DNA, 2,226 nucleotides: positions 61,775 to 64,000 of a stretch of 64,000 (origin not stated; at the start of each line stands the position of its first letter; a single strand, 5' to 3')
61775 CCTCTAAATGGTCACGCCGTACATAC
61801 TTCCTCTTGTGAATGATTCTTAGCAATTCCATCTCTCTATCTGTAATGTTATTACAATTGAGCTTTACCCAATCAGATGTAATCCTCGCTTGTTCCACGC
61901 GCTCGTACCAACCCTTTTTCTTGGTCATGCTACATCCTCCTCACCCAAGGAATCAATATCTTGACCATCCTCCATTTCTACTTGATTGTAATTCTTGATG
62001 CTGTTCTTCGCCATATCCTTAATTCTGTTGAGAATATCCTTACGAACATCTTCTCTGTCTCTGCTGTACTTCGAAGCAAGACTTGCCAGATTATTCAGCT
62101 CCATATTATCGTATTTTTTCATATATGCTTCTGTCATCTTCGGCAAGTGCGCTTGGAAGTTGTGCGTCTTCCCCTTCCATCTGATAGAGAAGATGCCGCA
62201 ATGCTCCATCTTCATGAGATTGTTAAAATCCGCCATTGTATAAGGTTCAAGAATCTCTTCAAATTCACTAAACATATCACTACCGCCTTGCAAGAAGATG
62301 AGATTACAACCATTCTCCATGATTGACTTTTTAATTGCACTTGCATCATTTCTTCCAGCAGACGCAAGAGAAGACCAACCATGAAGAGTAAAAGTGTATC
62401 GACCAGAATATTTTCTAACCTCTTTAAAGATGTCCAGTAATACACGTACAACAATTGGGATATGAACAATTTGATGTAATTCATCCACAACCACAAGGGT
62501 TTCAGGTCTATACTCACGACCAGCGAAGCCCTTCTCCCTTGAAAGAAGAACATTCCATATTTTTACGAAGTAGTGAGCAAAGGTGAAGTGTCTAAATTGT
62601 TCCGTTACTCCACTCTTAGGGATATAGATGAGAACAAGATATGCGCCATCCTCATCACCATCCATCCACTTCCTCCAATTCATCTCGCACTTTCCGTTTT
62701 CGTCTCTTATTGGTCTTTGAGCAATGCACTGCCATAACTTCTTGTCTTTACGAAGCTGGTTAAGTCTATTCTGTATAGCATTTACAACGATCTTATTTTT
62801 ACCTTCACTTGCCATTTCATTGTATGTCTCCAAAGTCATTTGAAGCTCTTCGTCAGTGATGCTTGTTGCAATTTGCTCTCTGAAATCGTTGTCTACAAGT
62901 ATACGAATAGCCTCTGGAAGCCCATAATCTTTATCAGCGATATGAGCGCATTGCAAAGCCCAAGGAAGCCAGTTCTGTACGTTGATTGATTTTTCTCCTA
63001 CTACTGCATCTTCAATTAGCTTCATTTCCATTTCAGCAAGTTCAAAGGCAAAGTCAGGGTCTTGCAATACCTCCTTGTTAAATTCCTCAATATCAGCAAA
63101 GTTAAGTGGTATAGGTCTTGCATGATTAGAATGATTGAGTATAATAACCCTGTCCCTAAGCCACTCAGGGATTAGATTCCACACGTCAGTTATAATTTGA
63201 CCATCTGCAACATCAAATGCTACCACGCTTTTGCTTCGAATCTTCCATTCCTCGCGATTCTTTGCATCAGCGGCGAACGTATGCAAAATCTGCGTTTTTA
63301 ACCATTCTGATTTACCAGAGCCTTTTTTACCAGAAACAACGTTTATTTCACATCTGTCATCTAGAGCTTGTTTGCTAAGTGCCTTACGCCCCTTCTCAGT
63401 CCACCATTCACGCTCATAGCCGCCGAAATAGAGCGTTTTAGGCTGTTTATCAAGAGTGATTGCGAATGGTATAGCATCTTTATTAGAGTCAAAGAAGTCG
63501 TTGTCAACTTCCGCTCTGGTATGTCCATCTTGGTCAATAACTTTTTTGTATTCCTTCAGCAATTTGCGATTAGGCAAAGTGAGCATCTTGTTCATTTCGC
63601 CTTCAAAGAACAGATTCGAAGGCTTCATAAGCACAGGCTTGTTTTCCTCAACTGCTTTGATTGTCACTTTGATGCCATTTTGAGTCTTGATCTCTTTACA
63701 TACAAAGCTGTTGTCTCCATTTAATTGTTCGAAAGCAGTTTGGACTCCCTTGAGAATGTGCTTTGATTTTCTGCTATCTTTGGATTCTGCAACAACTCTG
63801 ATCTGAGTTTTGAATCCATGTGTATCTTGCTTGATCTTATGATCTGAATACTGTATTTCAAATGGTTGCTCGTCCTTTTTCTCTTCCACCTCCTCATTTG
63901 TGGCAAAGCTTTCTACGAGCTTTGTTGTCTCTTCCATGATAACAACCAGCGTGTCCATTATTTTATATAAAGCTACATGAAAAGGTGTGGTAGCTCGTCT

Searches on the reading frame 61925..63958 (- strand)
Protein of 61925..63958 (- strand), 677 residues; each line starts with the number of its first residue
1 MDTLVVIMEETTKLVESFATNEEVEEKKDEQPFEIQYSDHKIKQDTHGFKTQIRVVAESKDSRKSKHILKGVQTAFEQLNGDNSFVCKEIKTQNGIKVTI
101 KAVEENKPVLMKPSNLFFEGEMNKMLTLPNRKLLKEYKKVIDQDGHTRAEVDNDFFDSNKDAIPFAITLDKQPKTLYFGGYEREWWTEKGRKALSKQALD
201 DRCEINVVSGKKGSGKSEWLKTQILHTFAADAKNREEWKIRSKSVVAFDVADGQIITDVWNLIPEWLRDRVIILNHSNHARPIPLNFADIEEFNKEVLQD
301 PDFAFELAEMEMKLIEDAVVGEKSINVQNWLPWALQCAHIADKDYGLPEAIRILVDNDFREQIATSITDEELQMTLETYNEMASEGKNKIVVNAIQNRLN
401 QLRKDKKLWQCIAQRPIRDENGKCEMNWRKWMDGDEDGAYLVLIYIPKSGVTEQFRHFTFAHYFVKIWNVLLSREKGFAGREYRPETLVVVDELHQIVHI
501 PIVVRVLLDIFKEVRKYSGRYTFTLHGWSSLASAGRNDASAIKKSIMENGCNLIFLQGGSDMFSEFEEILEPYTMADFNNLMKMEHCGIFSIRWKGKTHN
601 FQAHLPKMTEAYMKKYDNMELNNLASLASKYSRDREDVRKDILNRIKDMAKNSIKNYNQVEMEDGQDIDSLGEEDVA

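Call 70: search_protein_families(library=pfam, proteins=[window:61925-63958:-], max_evalue=0.001)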
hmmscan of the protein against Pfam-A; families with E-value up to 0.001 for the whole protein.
window:61925-63958:- (677 aa): 0 families

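Call 105: find_encoding_contigs(protein=window:61925-63958:-, flank=10000, max_places=1)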
Protein window:61925-63958:- (677 aa): no gene with exactly this product is on record in the collection.
